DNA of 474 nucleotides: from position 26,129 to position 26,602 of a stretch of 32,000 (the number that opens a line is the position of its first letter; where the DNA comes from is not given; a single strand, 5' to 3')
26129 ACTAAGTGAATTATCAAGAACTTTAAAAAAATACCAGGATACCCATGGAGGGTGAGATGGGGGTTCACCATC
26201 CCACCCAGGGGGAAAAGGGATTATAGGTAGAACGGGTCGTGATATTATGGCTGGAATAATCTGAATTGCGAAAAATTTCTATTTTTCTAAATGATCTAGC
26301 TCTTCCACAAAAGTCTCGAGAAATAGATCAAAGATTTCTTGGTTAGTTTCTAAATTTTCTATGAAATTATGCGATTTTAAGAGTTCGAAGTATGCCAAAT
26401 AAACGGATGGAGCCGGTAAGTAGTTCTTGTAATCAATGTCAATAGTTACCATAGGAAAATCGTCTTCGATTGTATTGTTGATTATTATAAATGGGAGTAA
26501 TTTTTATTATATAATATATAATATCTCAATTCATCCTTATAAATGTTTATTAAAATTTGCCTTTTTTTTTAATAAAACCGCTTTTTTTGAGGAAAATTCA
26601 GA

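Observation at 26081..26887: Duplicated module: small acidic ORF, stop codon, then a ~60-codon in-frame open stretch through a conserved GC-rich hairpin island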

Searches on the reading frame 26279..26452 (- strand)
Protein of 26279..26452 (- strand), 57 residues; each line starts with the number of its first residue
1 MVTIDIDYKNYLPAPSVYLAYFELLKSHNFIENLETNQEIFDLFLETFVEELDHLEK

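Call 13: search_protein_families(library=pfam, proteins=[window:26282-26452:-], max_evalue=1)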
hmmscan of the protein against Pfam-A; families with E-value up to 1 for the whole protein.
window:26282-26452:- (57 aa): 0 families

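Call 14: search_protein_families(library=ncbifam, proteins=[window:26282-26452:-], max_evalue=1)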
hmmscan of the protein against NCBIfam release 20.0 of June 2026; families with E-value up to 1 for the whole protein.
window:26282-26452:- (57 aa): 0 families

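Call 15: find_homologous_proteins(query=window:26282-26452:-, max_evalue=0.01)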
Query seq(57 aa) (57 aa): 2 proteins with E <= 0.01 among 2 candidates.
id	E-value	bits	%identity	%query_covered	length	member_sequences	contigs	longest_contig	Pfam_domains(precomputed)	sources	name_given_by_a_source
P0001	1.4e-28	114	98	100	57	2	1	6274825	-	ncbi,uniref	ncbi:hypothetical protein [Candidatus Lokiarchaeum ossiferum]|uniref:hypothetical protein n=1 Tax=Ca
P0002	4.7e-22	94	81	100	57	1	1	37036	-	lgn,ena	-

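Call 16: find_encoding_contigs(protein=P0001, flank=5000)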
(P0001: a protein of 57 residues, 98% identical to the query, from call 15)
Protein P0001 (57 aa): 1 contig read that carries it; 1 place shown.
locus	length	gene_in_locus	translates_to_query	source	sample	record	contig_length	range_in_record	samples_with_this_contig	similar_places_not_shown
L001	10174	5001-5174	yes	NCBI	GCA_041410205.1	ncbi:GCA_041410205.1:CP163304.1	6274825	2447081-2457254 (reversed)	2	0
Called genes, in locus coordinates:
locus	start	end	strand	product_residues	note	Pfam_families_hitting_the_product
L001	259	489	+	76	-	PF10049:DUF2283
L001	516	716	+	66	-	-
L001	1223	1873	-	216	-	PF06197:DUF998 (weak)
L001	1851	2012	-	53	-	-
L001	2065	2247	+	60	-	-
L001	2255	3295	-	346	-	-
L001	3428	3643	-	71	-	-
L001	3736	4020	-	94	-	-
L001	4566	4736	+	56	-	-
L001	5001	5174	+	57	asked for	-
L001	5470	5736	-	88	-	PF00808:CBFD_NFYB_HMF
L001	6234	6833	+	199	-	-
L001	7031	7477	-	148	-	-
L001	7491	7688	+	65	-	-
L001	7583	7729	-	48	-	-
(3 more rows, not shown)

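Call 17: find_encoding_contigs(protein=P0002, flank=5000)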
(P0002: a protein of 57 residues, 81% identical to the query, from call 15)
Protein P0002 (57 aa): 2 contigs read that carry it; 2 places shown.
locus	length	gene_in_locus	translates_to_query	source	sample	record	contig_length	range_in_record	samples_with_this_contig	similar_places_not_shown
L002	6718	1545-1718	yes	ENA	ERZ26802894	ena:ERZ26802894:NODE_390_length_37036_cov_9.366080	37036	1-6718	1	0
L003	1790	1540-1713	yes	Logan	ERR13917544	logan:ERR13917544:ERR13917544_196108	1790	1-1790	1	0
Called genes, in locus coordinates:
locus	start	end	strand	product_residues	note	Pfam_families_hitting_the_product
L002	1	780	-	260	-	?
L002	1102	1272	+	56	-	-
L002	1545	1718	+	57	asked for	-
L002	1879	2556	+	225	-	-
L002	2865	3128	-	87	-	-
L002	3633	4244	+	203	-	-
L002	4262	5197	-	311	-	PF00294:PfkB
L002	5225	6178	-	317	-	PF01156:IU_nuc_hydro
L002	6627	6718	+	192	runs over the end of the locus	PF12773:DZR (faint), PF13240:Zn_Ribbon_1 (weak)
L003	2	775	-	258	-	?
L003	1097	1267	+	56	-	-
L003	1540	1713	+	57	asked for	-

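Call 22: find_homologous_proteins(query=A2, max_evalue=1)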
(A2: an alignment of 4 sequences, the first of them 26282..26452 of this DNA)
Query A2 (4 sequences) (57 aa, profile of the alignment): 5 proteins with E <= 1 among 8 candidates.
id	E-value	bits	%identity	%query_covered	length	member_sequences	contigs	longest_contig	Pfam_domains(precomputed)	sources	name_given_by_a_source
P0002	7.0e-31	124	81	100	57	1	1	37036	-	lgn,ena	-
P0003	9.4e-31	123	55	96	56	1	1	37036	-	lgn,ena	-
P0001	1.5e-30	123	98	100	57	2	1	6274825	-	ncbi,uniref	ncbi:hypothetical protein [Candidatus Lokiarchaeum ossiferum]|uniref:hypothetical protein n=1 Tax=Ca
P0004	4.9e-30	121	55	89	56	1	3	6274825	-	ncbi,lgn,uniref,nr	ncbi:hypothetical protein NEF87_001934 [Candidatus Lokiarchaeum ossiferum]|uniref:Uncharacterized pr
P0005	9.4e-26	107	55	89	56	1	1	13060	-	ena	-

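Call 23: find_related_loci(query=A2, collection=genome_contigs, flank=1500)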
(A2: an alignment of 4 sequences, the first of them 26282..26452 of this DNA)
Query A2 (57 aa) in genome_contigs; peptide patterns used: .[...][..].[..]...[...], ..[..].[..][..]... (x = any residue, [..] = any of these).
23 stretches matched a pattern, but none encodes a relative of the query by tblastn (E <= 1e-3).

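Call 24: find_encoding_contigs(protein=P0005, flank=3000)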
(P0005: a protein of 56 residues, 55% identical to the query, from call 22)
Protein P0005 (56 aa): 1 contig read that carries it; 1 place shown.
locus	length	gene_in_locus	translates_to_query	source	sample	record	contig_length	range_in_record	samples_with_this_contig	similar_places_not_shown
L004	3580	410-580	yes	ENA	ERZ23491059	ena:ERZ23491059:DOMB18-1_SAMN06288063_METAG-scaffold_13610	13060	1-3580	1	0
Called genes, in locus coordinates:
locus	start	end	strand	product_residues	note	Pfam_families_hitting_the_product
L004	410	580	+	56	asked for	-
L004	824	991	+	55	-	-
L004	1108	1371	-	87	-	PF00808:CBFD_NFYB_HMF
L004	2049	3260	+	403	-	PF02743:dCache_1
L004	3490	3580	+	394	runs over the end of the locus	PF00989:PAS (weak), PF08448:PAS_4, PF13426:PAS_9, PF00015:MCPsignal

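Call 25: find_encoding_contigs(protein=P0004, flank=3000)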
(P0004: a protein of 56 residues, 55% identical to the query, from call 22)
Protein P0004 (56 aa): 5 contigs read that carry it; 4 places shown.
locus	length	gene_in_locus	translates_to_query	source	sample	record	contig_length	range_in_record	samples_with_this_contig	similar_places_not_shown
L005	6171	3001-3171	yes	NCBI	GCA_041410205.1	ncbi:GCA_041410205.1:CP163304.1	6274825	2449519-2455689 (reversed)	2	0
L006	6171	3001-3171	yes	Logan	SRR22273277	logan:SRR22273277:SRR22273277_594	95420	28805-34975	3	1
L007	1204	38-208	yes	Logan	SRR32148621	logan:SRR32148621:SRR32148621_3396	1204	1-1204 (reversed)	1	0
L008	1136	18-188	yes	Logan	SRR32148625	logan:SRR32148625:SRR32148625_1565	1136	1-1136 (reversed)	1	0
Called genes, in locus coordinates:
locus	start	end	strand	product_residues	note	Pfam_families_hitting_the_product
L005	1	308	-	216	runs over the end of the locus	PF06197:DUF998 (weak)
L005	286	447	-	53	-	-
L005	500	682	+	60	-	-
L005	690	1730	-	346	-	-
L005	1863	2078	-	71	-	-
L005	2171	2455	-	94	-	-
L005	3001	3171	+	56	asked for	-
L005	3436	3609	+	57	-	-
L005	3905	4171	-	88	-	PF00808:CBFD_NFYB_HMF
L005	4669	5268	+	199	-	-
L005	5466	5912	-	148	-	-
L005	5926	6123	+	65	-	-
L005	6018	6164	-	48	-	-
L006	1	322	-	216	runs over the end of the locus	PF06197:DUF998 (weak)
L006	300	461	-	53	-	-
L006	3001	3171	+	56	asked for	-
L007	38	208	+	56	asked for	-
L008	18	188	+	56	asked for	-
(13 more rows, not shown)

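Call 28: find_related_loci(query=A3, collection=metagenome_contigs, flank=1500)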
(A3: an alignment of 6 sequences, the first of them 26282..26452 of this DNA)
Query A3 (57 aa) in metagenome_contigs; peptide patterns used: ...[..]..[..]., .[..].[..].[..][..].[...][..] (x = any residue, [..] = any of these).
159 stretches matched a pattern, but none encodes a relative of the query by tblastn (E <= 1e-3).

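Call 29: find_homologous_proteins(query=A3, max_evalue=10)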
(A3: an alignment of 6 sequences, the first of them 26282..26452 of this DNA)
Query A3 (6 sequences) (57 aa, profile of the alignment): 6 proteins with E <= 10 among 15 candidates.
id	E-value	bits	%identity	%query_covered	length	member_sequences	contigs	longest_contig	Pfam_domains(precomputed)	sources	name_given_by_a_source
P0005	1.1e-29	120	55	89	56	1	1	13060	-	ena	-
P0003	1.4e-29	119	55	96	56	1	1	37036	-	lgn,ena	-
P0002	3.1e-29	118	81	100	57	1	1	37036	-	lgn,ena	-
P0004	1.2e-28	116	55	89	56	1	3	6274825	-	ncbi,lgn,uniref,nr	ncbi:hypothetical protein NEF87_001934 [Candidatus Lokiarchaeum ossiferum]|uniref:Uncharacterized pr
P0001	1.3e-28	116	98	100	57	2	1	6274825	-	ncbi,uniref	ncbi:hypothetical protein [Candidatus Lokiarchaeum ossiferum]|uniref:hypothetical protein n=1 Tax=Ca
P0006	8.2e-23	98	56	100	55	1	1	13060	-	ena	-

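Call 36: predict_structure(alignment_id=A4)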
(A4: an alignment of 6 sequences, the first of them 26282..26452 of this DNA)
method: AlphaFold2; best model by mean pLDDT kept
length: 57 residues; sequences in the alignment: 6
mean_pLDDT: 69.7   pTM: 0.34
mean pLDDT of the five models: 69.7, 66.6, 65.2, 64.2, 63.6
residues with pLDDT >= 90: 0; 70-90: 29; 50-70: 26; < 50: 2
segments of 3 or more residues with pLDDT < 50: none
pLDDT, mean of each block of 10 residues (from residue 1): 59 73 73 67 79 66
secondary structure, 60 per line:
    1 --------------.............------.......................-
elements in order: H15-27 H34-56

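Call 37: search_protein_representatives(alignment_id=A4)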
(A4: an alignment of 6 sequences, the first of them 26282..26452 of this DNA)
Query: 6 sequences, 57 profile positions. Proteins with E-value up to 0.001 (for the whole library): 20; up to 1e-10: 3; up to 1e-30: 0. The best 20 are listed.
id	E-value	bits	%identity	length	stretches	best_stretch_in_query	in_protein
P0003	4.5e-30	119.4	-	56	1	1-56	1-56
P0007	3.5e-17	78.1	-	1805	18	21-41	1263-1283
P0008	1.7e-13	66.3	-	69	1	4-49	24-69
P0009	1.6e-09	53.6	-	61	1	1-39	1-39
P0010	8.0e-08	48.1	-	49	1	1-48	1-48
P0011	9.2e-08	48.0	-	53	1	1-36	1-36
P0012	1.2e-07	47.5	-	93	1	1-39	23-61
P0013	1.5e-07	47.3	-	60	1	1-40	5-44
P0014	1.2e-06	44.4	-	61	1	3-39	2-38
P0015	2.5e-06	43.4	-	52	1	1-48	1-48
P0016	3.6e-05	39.7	-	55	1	1-34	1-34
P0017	5.9e-05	39.0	-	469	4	27-49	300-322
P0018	1.1e-04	38.0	-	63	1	1-54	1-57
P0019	1.2e-04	38.0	-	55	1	1-34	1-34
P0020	1.3e-04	37.9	-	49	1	1-37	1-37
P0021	1.5e-04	37.7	-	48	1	3-39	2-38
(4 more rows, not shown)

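Call 39: find_encoding_contigs(protein=P0009, flank=1500, max_places=3)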
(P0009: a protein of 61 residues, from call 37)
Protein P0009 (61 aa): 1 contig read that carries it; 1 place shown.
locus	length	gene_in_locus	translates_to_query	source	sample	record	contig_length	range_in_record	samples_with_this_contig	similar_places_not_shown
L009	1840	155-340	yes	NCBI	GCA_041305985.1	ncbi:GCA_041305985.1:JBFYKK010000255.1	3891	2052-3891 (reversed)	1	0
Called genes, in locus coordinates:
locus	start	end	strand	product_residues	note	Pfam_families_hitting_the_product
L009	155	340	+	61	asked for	-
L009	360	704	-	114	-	-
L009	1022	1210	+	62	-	-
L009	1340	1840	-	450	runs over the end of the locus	PF00501:AMP-binding (weak)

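Call 41: find_encoding_contigs(protein=P0008, flank=1500, max_places=3)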
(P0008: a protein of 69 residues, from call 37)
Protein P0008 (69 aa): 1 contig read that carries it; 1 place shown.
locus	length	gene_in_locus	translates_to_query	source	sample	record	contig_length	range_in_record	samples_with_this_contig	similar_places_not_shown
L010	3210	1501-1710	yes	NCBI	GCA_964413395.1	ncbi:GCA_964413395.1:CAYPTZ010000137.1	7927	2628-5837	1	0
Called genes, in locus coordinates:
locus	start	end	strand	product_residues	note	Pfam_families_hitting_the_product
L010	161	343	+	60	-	-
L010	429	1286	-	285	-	PF12146:Hydrolase_4, PF12697:Abhydrolase_6, PF00326:Peptidase_S9 (faint)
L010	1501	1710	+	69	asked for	-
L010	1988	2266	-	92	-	PF00808:CBFD_NFYB_HMF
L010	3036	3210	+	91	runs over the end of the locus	PF26485:DUF8156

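Call 42: find_encoding_contigs(protein=P0010, flank=1500, max_places=3)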
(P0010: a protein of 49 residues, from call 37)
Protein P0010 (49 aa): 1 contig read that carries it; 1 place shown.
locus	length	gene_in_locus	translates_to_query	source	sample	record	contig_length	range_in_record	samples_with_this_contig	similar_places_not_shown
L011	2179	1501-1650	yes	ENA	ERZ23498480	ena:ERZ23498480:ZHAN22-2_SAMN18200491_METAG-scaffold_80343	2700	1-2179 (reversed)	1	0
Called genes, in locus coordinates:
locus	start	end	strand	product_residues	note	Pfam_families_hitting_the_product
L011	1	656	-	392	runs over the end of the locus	?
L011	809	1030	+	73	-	-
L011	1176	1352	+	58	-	-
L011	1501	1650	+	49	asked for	-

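Call 50: find_related_loci(query=A7, collection=genome_contigs, flank=1200)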
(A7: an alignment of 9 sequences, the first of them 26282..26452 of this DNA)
Query A7 (57 aa) in genome_contigs; peptide patterns used: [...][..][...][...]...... (x = any residue, [..] = any of these).
95 stretches matched a pattern; 6 encode a relative of the query (tblastn E <= 1e-3); 6 distinct loci.
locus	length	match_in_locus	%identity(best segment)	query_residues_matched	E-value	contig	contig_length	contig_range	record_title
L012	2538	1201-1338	50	4-49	3e-14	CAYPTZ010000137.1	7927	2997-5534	MAG TPA_asm: uncultured archaeon isolate binchicken_co116_149 genome assembly, contig: NODE_10782_length_7927_cov_4.5425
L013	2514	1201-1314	47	1-38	8e-10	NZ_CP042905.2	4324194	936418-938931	Promethearchaeum syntrophicum strain MK-D1 chromosome, complete genome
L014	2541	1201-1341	45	1-46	2e-9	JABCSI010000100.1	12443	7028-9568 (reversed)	MAG: Promethearchaeota archaeon isolate HM1_B6_4 NODE_2812_length_12443_cov_0.565606, whole genome shotgun sequence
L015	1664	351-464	45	1-38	7e-9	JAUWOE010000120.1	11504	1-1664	MAG: Promethearchaeum sp. isolate CSMAG_2442 CSMAG_2442_k141_1088501_length_11504_cov_7.9633, whole genome shotgun seque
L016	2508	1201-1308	42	1-36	7e-9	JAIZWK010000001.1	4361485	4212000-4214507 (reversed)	MAG: Candidatus Harpocratesius repetitus isolate FW102 FWG169_LokiFW102v12_contig001_4361485bp, whole genome shotgun seq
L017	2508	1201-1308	39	1-36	4e-8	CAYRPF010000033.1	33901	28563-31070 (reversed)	MAG TPA_asm: uncultured archaeon isolate binchicken_co256_1 genome assembly, contig: NODE_1923_length_33901_cov_7.552503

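Call 65: find_encoding_contigs(protein=P0013, flank=1200, max_places=4)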
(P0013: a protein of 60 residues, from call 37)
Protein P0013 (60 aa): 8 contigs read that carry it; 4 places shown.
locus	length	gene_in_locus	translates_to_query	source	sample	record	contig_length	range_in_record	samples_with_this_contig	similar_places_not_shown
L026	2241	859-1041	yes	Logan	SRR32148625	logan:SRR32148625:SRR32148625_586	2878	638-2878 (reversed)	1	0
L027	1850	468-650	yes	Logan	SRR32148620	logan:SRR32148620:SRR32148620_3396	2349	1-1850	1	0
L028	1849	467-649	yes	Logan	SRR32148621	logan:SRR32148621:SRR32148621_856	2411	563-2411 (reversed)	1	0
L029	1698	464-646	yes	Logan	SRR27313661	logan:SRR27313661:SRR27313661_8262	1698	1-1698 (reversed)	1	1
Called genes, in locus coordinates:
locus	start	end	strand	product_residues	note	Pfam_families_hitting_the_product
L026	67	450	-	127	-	PF01176:eIF-1a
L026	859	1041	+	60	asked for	-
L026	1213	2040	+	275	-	PF23023:Anti-Pycsar_Apyc1, PF13691:Lactamase_B_4 (weak), PF00753:Lactamase_B (faint), PF12706:Lactamase_B_2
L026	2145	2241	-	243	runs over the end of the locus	?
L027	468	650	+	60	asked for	-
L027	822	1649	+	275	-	PF23023:Anti-Pycsar_Apyc1, PF13691:Lactamase_B_4 (weak), PF00753:Lactamase_B (faint), PF12706:Lactamase_B_2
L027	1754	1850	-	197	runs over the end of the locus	?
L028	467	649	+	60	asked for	-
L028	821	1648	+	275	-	PF23023:Anti-Pycsar_Apyc1, PF13691:Lactamase_B_4 (weak), PF00753:Lactamase_B (faint), PF12706:Lactamase_B_2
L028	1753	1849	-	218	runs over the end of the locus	?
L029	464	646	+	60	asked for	-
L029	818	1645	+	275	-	PF23023:Anti-Pycsar_Apyc1, PF13691:Lactamase_B_4 (weak), PF00753:Lactamase_B (faint), PF12706:Lactamase_B_2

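Call 66: find_encoding_contigs(protein=P0012, flank=1200, max_places=4)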
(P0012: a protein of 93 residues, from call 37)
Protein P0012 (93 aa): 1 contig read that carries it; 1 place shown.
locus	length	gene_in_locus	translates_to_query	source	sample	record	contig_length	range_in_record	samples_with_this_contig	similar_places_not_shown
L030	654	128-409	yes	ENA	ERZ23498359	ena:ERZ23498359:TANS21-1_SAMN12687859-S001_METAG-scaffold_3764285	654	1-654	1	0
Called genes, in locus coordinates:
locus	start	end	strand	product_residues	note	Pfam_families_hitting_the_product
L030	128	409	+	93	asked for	-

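Call 67: find_encoding_contigs(protein=P0021, flank=1200, max_places=4)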
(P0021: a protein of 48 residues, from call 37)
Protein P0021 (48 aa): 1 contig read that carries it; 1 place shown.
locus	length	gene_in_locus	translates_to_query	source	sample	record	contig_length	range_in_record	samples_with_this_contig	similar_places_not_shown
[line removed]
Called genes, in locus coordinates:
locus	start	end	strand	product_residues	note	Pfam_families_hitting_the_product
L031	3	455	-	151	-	?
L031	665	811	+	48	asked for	-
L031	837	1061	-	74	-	?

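Call 71: predict_structure(alignment_id=A6)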
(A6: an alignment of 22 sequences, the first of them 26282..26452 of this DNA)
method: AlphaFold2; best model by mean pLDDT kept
length: 57 residues; sequences in the alignment: 22
mean_pLDDT: 74.4   pTM: 0.40
mean pLDDT of the five models: 74.4, 74.3, 73.5, 71.7, 70.2
residues with pLDDT >= 90: 0; 70-90: 44; 50-70: 13; < 50: 0
segments of 3 or more residues with pLDDT < 50: none
pLDDT, mean of each block of 10 residues (from residue 1): 75 78 80 69 76 65
secondary structure, 60 per line:
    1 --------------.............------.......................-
elements in order: H15-27 H34-56

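Call 77: fold_search(model_id=the predicted structure, library=pdb)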
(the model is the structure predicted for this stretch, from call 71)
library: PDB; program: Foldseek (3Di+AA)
matches with E <= 10: 0; with E <= 0.001: 0
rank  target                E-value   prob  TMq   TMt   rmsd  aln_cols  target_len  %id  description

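Call 89: search_protein_families(library=pfam, proteins=[L002:1-780:-], max_evalue=0.01)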
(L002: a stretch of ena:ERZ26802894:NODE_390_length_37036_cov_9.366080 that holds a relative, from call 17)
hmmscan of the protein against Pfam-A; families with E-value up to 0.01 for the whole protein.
L002:1-780:- (260 aa): 7 families
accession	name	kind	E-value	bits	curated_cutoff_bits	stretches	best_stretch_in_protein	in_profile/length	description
PF12146.15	Hydrolase_4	-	2.2e-11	44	27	1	35-156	3-126/239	Serine aminopeptidase, S33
PF12697.13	Abhydrolase_6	-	6.9e-08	33.9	26.3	1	40-247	2-208/217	Alpha/beta hydrolase family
PF20408.4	Abhydrolase_11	-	8.1e-06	26.1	27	1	90-137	56-103/193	Alpha/beta hydrolase domain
PF00561.26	Abhydrolase_1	-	6.6e-05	23.1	25.8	1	40-147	4-111/245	alpha/beta hydrolase fold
PF06309.17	Torsin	-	0.00027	21.5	27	1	28-100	44-115/127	Torsin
PF00756.26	Esterase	-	0.0011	19.2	22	1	91-128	99-133/251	Putative esterase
PF00326.27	Peptidase_S9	-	0.0084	16.1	22.6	0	86-242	40-187/213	Prolyl oligopeptidase family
